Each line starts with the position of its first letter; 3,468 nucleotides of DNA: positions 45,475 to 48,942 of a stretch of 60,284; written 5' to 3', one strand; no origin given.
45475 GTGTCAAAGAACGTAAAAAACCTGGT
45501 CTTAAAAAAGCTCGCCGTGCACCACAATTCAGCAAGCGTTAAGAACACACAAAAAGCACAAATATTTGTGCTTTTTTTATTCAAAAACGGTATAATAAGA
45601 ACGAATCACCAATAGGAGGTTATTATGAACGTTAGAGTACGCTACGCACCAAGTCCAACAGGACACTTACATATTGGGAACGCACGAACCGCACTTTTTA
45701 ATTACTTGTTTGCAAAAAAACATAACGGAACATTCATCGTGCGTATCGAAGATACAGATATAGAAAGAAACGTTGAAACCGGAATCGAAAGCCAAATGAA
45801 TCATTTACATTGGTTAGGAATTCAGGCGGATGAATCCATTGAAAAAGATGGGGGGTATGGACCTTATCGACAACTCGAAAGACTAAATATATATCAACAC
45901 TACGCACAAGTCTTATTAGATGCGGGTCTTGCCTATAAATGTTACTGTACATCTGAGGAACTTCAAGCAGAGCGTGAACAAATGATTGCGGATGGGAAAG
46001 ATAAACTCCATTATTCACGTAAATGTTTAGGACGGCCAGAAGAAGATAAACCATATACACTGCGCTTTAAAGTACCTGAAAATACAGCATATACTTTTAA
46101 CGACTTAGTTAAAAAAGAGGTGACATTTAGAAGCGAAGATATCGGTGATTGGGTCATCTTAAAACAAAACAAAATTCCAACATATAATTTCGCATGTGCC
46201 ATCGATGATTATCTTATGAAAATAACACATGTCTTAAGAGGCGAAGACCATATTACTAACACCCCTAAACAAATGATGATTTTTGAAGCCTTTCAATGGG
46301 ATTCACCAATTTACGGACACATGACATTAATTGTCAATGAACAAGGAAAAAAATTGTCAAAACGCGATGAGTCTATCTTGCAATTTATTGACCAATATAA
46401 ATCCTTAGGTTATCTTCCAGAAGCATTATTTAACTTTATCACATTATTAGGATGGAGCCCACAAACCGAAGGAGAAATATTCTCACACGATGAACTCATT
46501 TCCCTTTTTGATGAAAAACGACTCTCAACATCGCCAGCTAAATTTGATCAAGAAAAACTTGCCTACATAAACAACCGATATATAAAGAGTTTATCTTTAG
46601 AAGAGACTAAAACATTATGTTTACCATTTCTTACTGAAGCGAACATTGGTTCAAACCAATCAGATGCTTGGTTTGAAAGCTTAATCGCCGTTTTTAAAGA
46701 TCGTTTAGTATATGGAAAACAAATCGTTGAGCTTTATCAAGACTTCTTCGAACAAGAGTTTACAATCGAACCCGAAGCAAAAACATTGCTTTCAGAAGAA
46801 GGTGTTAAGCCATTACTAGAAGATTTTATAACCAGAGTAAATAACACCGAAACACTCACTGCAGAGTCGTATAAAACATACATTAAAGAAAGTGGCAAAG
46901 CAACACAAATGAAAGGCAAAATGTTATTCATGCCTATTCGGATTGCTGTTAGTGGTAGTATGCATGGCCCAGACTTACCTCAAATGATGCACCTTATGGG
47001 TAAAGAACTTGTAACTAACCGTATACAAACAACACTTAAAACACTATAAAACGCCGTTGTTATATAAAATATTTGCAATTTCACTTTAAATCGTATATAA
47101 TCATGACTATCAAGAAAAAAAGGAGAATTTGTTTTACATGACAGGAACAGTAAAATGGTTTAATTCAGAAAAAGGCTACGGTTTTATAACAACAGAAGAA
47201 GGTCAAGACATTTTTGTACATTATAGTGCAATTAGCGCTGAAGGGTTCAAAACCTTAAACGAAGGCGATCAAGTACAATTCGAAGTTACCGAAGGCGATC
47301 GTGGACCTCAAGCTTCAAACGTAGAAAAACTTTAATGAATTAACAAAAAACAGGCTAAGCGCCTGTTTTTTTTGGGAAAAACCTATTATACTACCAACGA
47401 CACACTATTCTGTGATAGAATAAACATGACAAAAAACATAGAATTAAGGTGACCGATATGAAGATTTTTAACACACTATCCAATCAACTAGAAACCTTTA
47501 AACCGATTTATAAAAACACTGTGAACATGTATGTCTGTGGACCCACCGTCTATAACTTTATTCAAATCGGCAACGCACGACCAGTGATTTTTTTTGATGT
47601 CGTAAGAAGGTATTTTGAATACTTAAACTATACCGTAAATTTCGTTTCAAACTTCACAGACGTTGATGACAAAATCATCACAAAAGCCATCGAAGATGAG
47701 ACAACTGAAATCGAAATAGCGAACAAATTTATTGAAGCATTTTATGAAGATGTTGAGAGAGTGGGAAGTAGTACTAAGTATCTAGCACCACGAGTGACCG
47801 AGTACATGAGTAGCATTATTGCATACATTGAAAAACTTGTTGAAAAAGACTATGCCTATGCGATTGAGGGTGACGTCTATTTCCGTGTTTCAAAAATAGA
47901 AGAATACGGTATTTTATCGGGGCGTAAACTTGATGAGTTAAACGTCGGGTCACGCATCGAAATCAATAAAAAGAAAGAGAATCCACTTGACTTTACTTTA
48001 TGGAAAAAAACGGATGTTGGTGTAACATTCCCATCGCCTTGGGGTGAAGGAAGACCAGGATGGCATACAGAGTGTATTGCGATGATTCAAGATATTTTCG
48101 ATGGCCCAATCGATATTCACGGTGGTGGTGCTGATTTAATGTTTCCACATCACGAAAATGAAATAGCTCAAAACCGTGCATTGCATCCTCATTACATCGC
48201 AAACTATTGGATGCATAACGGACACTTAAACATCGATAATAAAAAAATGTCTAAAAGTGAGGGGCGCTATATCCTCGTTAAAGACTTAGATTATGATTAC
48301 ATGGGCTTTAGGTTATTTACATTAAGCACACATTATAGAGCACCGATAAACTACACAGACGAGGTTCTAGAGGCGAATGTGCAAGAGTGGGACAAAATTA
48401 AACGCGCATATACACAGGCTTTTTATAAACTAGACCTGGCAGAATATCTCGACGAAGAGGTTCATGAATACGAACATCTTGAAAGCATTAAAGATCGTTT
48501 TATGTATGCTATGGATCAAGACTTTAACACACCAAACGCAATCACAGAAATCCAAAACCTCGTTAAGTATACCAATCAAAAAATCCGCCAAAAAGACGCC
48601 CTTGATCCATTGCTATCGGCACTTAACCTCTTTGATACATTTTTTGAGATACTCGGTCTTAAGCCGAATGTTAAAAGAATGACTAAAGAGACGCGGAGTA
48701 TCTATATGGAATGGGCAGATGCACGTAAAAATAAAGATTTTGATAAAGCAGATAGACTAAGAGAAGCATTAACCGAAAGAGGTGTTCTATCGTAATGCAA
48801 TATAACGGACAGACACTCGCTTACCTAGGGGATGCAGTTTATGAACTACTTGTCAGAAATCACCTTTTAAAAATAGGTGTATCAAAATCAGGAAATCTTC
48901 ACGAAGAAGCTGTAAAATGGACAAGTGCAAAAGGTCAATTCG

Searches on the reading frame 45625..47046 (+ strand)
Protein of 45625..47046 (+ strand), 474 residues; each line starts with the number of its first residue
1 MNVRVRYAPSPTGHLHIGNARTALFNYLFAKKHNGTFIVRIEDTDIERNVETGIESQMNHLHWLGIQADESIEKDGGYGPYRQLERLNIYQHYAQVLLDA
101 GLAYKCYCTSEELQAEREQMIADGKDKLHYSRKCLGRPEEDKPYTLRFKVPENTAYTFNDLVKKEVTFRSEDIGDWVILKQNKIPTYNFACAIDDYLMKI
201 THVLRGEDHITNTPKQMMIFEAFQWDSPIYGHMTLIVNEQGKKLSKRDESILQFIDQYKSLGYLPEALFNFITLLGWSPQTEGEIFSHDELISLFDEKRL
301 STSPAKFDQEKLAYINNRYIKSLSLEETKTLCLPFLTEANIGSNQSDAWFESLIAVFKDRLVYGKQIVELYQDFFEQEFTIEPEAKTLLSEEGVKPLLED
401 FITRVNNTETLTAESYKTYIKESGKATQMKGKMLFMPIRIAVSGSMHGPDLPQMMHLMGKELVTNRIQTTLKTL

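Call 90: search_protein_families(library=pfam, proteins=[window:45625-47046:+], max_evalue=0.00001)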
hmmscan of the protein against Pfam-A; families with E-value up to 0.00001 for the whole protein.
window:45625-47046:+ (474 aa): 2 families
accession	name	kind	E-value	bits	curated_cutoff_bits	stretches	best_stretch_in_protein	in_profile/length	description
PF00749.27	tRNA-synt_1c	-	3.6e-114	381.4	23.4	1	2-313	1-313/314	tRNA synthetases class I (E and Q), catalytic domain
PF19269.4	Anticodon_2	-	7e-25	88.5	23.6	1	333-470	7-140/141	Anticodon binding domain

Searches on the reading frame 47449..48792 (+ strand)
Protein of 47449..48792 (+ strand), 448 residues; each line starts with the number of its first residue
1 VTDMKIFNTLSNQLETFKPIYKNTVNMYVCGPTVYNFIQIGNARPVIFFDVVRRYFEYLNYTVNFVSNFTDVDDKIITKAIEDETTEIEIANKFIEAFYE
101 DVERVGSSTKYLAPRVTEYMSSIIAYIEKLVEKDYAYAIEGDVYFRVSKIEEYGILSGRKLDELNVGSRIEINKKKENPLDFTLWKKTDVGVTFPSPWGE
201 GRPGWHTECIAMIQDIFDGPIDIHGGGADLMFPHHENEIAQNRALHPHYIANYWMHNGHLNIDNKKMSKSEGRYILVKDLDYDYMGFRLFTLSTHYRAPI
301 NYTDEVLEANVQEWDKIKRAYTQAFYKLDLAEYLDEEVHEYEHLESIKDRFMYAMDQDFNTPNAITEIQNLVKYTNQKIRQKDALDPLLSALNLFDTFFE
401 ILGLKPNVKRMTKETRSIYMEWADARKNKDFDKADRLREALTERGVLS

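Call 90: search_protein_families(library=pfam, proteins=[window:47449-48792:+], max_evalue=0.00001)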
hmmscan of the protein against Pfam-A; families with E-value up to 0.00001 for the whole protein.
window:47449-48792:+ (448 aa): 3 families
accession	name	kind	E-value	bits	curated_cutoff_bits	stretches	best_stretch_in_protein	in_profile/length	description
PF01406.26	tRNA-synt_1e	-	3.9e-112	375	27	1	17-309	2-298/301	tRNA synthetases class I (C) catalytic domain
PF09190.17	DALR_2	-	1.3e-09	38.9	22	1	350-404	1-55/57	DALR domain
PF09334.17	tRNA-synt_1g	-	4.3e-06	26.2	20.1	0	37-145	13-122/391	tRNA synthetases class I (M)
